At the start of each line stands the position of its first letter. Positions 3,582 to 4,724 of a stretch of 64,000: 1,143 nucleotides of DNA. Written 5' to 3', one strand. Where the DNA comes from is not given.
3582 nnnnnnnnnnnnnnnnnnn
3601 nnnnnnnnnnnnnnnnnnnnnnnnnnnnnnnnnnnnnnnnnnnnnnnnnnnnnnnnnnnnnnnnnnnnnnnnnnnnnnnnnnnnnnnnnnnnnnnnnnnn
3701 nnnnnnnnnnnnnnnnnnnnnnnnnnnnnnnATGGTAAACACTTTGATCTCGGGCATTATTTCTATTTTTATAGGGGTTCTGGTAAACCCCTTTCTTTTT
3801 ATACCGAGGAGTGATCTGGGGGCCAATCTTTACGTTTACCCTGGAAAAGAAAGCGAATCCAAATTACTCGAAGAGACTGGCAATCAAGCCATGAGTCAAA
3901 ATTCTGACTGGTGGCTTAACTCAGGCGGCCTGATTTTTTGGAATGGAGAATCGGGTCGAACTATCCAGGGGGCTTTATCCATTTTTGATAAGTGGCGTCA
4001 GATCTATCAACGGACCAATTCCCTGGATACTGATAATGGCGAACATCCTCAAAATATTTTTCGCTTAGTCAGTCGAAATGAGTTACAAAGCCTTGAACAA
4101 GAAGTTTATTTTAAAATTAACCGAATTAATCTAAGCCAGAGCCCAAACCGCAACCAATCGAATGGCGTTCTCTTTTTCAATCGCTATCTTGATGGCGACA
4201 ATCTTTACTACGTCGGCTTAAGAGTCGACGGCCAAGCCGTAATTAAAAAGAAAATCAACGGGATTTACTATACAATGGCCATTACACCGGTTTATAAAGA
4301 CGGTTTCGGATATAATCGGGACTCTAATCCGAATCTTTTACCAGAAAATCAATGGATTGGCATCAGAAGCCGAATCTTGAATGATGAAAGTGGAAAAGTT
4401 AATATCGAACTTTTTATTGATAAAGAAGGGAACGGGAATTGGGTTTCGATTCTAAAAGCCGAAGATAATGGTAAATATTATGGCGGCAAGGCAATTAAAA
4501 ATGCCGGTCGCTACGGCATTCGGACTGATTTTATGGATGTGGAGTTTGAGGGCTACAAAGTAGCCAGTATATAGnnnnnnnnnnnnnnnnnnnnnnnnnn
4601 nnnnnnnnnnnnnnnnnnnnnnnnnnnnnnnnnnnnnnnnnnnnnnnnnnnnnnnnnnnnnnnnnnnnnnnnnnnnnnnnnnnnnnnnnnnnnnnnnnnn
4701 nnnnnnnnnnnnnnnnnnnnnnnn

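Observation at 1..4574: Hyaluronan-synthase/NodC-like GT2 + UDP-sugar dehydrogenase + polysaccharide deacetylase operon with paired ConA-like domains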

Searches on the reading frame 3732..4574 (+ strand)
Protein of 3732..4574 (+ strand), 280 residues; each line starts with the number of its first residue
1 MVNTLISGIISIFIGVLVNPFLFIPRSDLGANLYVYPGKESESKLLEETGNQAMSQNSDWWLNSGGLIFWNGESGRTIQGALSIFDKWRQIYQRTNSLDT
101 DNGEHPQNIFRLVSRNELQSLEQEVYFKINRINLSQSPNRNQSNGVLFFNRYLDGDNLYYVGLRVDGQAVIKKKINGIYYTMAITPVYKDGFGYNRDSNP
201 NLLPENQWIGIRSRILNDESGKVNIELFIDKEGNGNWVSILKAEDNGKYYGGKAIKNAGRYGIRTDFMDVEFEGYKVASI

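Call 7: search_protein_families(library=pfam, proteins=[window:3732-4574:+], max_evalue=0.01)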
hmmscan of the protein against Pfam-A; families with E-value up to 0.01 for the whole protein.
window:3732-4574:+ (280 aa): 0 families

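Call 8: search_protein_families(library=ncbifam, proteins=[window:3732-4574:+], max_evalue=0.01)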
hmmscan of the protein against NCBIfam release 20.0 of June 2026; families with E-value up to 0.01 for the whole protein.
window:3732-4574:+ (280 aa): 0 families

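Call 13: search_protein_families(library=pfam, proteins=[window:3732-4574:+], max_evalue=10)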
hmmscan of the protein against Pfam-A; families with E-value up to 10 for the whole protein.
window:3732-4574:+ (280 aa): 1 family
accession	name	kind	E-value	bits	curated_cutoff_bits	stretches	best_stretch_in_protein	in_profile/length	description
PF10906.13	Mrx7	-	0.23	12.1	22.8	1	120-150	16-46/66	MIOREX complex component 7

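Call 17: find_homologous_proteins(query=window:3732-4574:+, max_evalue=0.001)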
Query window:3732-4574:+ (280 aa): 1486 proteins with E <= 0.001 among 1993 candidates; the best 120 are listed.
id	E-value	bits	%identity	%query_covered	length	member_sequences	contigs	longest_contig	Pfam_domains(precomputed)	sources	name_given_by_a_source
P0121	4.4e-184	629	100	100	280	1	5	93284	-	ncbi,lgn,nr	ncbi:MAG: hypothetical protein HYS89_02080 [Candidatus Colwellbacteria bacterium]|nr:hypothetical pr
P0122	3.1e-111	390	50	86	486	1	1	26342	-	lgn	-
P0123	1.6e-98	348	58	99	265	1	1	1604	-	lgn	-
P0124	2.7e-84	301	58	85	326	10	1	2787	-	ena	-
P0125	5.2e-84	300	57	84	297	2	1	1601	-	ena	-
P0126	2.9e-83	298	58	84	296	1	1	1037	-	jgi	jgi:hypothetical protein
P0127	2.0e-82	295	57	84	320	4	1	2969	-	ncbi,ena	ncbi:MAG: hypothetical protein AAB952_00875 [Patescibacteria group bacterium]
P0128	4.7e-82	294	58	84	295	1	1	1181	-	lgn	-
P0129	6.5e-82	293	56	86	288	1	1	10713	-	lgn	-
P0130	8.1e-82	293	58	84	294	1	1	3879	-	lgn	-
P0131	1.0e-81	293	55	83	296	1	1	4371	-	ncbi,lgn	-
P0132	1.5e-81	292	57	84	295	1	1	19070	-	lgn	-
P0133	1.6e-81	292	56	90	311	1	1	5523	-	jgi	jgi:hypothetical protein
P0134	2.7e-81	291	59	85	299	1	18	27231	-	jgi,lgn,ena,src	-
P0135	3.2e-81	291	58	84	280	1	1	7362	-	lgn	-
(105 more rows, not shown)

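Call 22: search_protein_families(library=pfam, proteins=[P0122], max_evalue=0.1)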
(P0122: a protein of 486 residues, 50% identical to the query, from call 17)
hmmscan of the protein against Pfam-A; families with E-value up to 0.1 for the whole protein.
P0122 (486 aa): 1 family
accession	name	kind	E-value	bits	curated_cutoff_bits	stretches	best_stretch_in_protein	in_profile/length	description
PF03122.19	Herpes_MCP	-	0.00034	18.7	25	1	22-78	1102-1158/1370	Herpes virus major capsid protein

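Call 32: predict_structure(alignment_id=A2)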
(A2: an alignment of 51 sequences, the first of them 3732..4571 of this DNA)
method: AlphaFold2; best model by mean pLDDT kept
length: 280 residues; sequences in the alignment: 51
mean_pLDDT: 90.8   pTM: 0.83
mean pLDDT of the five models: 90.8, 90.2, 88.1, 87.6, 87.4
residues with pLDDT >= 90: 211; 70-90: 47; 50-70: 17; < 50: 5
segments of 3 or more residues with pLDDT < 50: 25-29
pLDDT, mean of each block of 10 residues (from residue 1): 78 75 53 67 85 94 95 94 96 94 93 97 98 86 90 97 97 98 94 88 97 98 98 97 98 97 95 96
secondary structure, 60 per line:
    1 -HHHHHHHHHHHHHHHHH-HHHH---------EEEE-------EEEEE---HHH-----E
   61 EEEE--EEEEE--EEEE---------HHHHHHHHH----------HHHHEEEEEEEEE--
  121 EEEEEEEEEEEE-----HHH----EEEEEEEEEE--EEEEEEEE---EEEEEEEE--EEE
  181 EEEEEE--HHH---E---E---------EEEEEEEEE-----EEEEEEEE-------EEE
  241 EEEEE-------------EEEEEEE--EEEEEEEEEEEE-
elements in order: H2-18 H20-23 E33-36 E44-48 E60-64 E67-71 E74-77 H87-95 H106-109 E110-118 E121-132 E145-154 E157-164 E168-175 E178-186 E209-217 E223-230 E238-245 E259-265 E268-279

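Call 63: search_protein_families(library=pfam, alignment_id=A2, max_evalue=0.5)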
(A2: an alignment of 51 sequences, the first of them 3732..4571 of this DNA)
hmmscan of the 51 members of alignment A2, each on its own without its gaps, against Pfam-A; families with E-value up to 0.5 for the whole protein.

A. member 1, window:3732-4571:+ (280 aa): 1 family
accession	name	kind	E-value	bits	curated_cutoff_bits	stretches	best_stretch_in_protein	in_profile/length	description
PF10906.13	Mrx7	-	0.23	12.1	22.8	0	120-150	16-46/66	MIOREX complex component 7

B. families by the number of members that match (of 51 scanned): 27 families (the first 25 are shown)
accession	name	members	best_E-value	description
PF16053.10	MRP-S34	3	0.004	Mitochondrial 28S ribosomal protein S34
PF11337.13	DUF3139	3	0.043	Protein of unknown function (DUF3139)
PF03122.19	Herpes_MCP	1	0.00034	Herpes virus major capsid protein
PF04159.19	NB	1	0.029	NB glycoprotein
PF12685.13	SpoIIIAH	1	0.032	SpoIIIAH-like protein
PF23741.1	DUF7164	1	0.063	Domain of unknown function (DUF7164)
PF08139.17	LPAM_1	1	0.074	Prokaryotic membrane lipoprotein lipid attachment site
PF11406.13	Tachystatin_A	1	0.077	Antimicrobial peptide tachystatin A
PF24151.2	ArlX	1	0.097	ArlX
PF09813.14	Coa3_cc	1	0.14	Cytochrome c oxidase assembly factor 3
PF20176.3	DUF6541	1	0.16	Family of unknown function (DUF6541)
PF00028.23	Cadherin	1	0.17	Cadherin domain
PF19612.4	DUF6117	1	0.17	Family of unknown function (DUF6117)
PF17014.10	Mad3_BUB1_I_2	1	0.17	Putative Mad3/BUB1 like region 1 protein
PF16985.10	DUF5086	1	0.18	Domain of unknown function (DUF5086)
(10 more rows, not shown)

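Call 70: search_protein_representatives(alignment_id=A2)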
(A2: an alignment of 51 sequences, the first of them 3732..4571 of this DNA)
Query: 51 sequences, 293 profile positions. Proteins with E-value up to 0.001 (for the whole library): 728; up to 1e-10: 464; up to 1e-30: 361. The best 150 are listed.
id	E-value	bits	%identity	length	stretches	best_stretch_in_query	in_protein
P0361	1.4e-245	828.7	-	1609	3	42-292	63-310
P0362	1.1e-198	674.8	-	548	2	40-291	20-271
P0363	1.1e-191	651.9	-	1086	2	42-292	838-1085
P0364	5.0e-187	636.5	-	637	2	54-292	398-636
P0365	3.6e-185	630.4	-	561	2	54-292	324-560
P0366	7.4e-185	629.4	-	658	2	55-292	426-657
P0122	1.6e-178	608.6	-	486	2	46-292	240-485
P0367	1.6e-173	592.2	-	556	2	53-292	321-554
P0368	1.3e-166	569.6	-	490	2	50-289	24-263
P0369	3.2e-162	555.1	-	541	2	44-292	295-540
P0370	1.6e-161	552.8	-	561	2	36-291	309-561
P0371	2.8e-161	552.0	-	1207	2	42-289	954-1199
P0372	4.0e-161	551.5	-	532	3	50-291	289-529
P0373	5.1e-156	534.7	-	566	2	32-292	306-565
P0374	4.6e-153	525.1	-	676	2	46-292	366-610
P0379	7.5e-119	412.7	-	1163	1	41-292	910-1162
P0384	8.0e-114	396.2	-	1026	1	12-293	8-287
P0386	5.0e-112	390.4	-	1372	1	30-292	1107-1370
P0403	6.1e-107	373.7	-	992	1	11-292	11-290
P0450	1.7e-94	332.8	-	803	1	37-291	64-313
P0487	6.4e-89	314.5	-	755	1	42-291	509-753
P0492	4.0e-88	311.9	-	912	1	28-292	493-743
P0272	4.8e-88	311.6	-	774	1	34-292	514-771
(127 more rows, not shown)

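Call 72: search_protein_families(library=pfam, proteins=[P0487, P0386, P0379, P0371, P0384, P0403, P0450, P0492], max_evalue=0.0001)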
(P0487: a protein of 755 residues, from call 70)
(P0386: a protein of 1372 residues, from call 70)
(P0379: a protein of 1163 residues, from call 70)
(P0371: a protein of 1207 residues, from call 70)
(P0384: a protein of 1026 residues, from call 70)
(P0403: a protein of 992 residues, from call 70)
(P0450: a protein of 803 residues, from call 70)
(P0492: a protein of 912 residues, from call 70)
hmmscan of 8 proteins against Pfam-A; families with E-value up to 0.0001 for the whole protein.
P0487 (755 aa): 1 family
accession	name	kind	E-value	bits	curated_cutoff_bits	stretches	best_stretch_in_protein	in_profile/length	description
PF01522.26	Polysacc_deac_1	-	2.1e-14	54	23.1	1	129-277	4-117/124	Polysaccharide deacetylase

P0386 (1372 aa): 3 families
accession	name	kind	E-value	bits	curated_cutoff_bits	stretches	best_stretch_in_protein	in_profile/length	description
PF07940.18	Hepar_II_III_C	-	2.8e-27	96.2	24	1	389-566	8-193/237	Heparinase II/III-like, C-terminal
PF16889.11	Hepar_II_III_N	-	2.1e-17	63.9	22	1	99-351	55-315/340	Heparinase II/III N-terminus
PF01522.26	Polysacc_deac_1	-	1.2e-10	41.9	23.1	1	840-966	5-119/124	Polysaccharide deacetylase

P0379 (1163 aa): 3 families
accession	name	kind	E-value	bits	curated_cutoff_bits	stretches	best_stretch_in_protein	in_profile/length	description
PF07940.18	Hepar_II_III_C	-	3.7e-30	105.6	24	1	346-520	3-187/237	Heparinase II/III-like, C-terminal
PF16889.11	Hepar_II_III_N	-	4.8e-23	82.5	22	1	32-330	29-333/340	Heparinase II/III N-terminus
PF01522.26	Polysacc_deac_1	-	5.9e-10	39.6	23.1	1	636-758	4-117/124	Polysaccharide deacetylase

P0371 (1207 aa): 3 families
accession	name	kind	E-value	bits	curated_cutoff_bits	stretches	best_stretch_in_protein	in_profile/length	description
PF01522.26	Polysacc_deac_1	-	7.7e-10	39.2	23.1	1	381-526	3-112/124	Polysaccharide deacetylase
PF18911.6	PKD_4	-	1.5e-09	38.2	27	1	777-856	4-76/85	PKD domain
PF00801.26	PKD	-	2.8e-05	24.5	23.5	0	926-951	50-75/80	PKD domain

P0384 (1026 aa): 3 families
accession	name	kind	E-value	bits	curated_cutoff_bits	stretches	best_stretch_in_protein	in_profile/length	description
PF01341.22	Glyco_hydro_6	-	9e-49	167.4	27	1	449-694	11-300/305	Glycosyl hydrolases family 6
PF16403.11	Bact_surface_Ig-like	-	5.8e-15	55.5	27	1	336-405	1-71/71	Bacterial surface protein, Ig-like domain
PF01471.23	PG_binding_1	-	5.4e-09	36.5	23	1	887-929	1-43/57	Putative peptidoglycan binding domain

P0403 (992 aa): 3 families
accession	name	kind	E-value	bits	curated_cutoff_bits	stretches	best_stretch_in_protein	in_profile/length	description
PF01341.22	Glyco_hydro_6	-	2.4e-53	182.4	27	1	419-668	9-300/305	Glycosyl hydrolases family 6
PF16403.11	Bact_surface_Ig-like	-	1e-14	54.7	27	1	307-377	1-71/71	Bacterial surface protein, Ig-like domain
PF01471.23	PG_binding_1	-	8.5e-08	32.7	23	1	917-961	1-43/57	Putative peptidoglycan binding domain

P0450 (803 aa): 2 families
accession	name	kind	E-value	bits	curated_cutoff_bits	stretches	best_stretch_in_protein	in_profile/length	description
PF01341.22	Glyco_hydro_6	-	3.5e-46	158.8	27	1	536-781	11-300/305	Glycosyl hydrolases family 6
PF00188.32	CAP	-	1.8e-23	84.1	21.1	1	349-460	1-117/117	Cysteine-rich secretory protein family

P0492 (912 aa): 1 family
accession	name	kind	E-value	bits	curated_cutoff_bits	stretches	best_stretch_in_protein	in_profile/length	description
PF01522.26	Polysacc_deac_1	-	7e-15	55.5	23.1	1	129-270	3-110/124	Polysaccharide deacetylase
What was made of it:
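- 3732..4574 (+): ORF5: a 280-aa protein with an N-terminal membrane anchor, a variable linker and a strongly conserved ~230-aa ConA-like beta-sandwich. No Pfam or NCBIfam family covers it. Fusions exist to CE4, to heparinase II/III plus CE4, and to GH6 (calls 70, 72).
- Tried and rejected: Real CE4-ORF5 fusions are P0272, P0487 and P0492 (calls 70, 72).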

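Call 74: find_encoding_contigs(protein=P0386, flank=8000, max_places=3)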
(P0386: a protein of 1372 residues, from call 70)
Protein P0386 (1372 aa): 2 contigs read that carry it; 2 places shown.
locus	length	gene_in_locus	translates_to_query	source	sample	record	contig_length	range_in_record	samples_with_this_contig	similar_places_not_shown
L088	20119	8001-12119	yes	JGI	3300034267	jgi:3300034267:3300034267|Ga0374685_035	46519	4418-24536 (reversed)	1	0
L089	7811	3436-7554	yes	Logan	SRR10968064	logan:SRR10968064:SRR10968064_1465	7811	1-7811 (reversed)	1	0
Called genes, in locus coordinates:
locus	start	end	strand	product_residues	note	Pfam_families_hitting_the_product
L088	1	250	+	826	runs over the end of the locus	PF00133:tRNA-synt_1, PF01921:tRNA-synt_1f (faint), PF01406:tRNA-synt_1e (faint), PF09334:tRNA-synt_1g, PF13603:tRNA-synt_1_2, PF00133:tRNA-synt_1, PF09334:tRNA-synt_1g, PF08264:Anticodon_1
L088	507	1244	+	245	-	PF14520:HHH_5 (faint), PF10531:SLBB, PF00633:HHH (weak), PF12836:HHH_3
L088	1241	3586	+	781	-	PF13567:DUF4131, PF03772:Competence, PF00753:Lactamase_B, PF12706:Lactamase_B_2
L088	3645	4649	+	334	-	PF06144:DNA_pol3_delta, PF21694:DNA_pol3_delta_C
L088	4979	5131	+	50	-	-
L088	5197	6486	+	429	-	PF01210:NAD_Gly3P_dh_N (faint), PF03446:NAD_binding_2 (weak), PF03721:UDPG_MGDP_dh_N, PF00984:UDPG_MGDP_dh, PF03720:UDPG_MGDP_dh_C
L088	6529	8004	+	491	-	PF00535:Glycos_transf_2, PF13641:Glyco_tranf_2_3, PF01644:Chitin_synth_1 (weak), PF03142:Chitin_synth_2, PF13632:Glyco_trans_2_3 (faint)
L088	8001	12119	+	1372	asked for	PF16889:Hepar_II_III_N, PF07940:Hepar_II_III_C, PF01522:Polysacc_deac_1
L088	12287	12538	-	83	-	-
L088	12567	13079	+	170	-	PF21694:DNA_pol3_delta_C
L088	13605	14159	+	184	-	-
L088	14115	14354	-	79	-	-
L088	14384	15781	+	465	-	PF02706:Wzz, PF13807:GNVR (weak), PF10609:ParA, PF13614:AAA_31, PF01656:CbiA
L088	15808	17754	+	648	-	PF13196:DUF4012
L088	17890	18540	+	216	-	PF04203:Sortase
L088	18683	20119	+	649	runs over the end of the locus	PF13727:CoA_binding_3, PF00106:adh_short, PF01073:3Beta_HSD, PF01370:Epimerase, PF02719:Polysacc_synt_2, PF04321:RmlD_sub_bind, PF16363:GDP_Man_Dehyd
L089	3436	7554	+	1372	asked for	PF16889:Hepar_II_III_N, PF07940:Hepar_II_III_C, PF01522:Polysacc_deac_1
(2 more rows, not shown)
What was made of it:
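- A heparinase-type lyase is fused to CE4 and the ORF5 domain directly after DH-GT2 in L088 (calls 72, 74).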

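Call 86: find_encoding_contigs(protein=window:3732-4574:+, flank=6000, max_places=8)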
Protein window:3732-4574:+ (280 aa): 5 contigs read that carry it; 5 places shown.
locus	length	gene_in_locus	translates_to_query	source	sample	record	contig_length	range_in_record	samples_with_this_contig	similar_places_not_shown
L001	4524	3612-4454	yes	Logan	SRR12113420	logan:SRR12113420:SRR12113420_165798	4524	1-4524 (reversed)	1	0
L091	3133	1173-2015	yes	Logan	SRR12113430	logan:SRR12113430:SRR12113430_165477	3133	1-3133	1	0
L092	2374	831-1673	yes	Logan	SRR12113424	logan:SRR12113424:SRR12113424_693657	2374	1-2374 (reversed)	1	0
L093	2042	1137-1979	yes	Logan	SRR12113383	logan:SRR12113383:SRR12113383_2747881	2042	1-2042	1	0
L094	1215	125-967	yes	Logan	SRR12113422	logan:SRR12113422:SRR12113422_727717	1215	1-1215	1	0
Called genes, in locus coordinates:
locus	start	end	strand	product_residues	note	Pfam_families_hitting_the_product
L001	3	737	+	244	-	?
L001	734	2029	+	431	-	PF13506:Glyco_transf_21, PF13641:Glyco_tranf_2_3, PF00535:Glycos_transf_2, PF10111:Glyco_tranf_2_2 (weak), PF01644:Chitin_synth_1 (faint), PF03142:Chitin_synth_2, PF13632:Glyco_trans_2_3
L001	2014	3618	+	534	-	PF01522:Polysacc_deac_1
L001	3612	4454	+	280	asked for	-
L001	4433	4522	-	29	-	?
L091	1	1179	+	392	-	?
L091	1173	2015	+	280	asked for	-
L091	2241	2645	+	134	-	-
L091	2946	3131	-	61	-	?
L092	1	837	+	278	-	?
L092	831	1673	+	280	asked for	-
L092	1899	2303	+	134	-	-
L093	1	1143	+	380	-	?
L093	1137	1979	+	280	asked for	-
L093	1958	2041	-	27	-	?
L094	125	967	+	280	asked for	-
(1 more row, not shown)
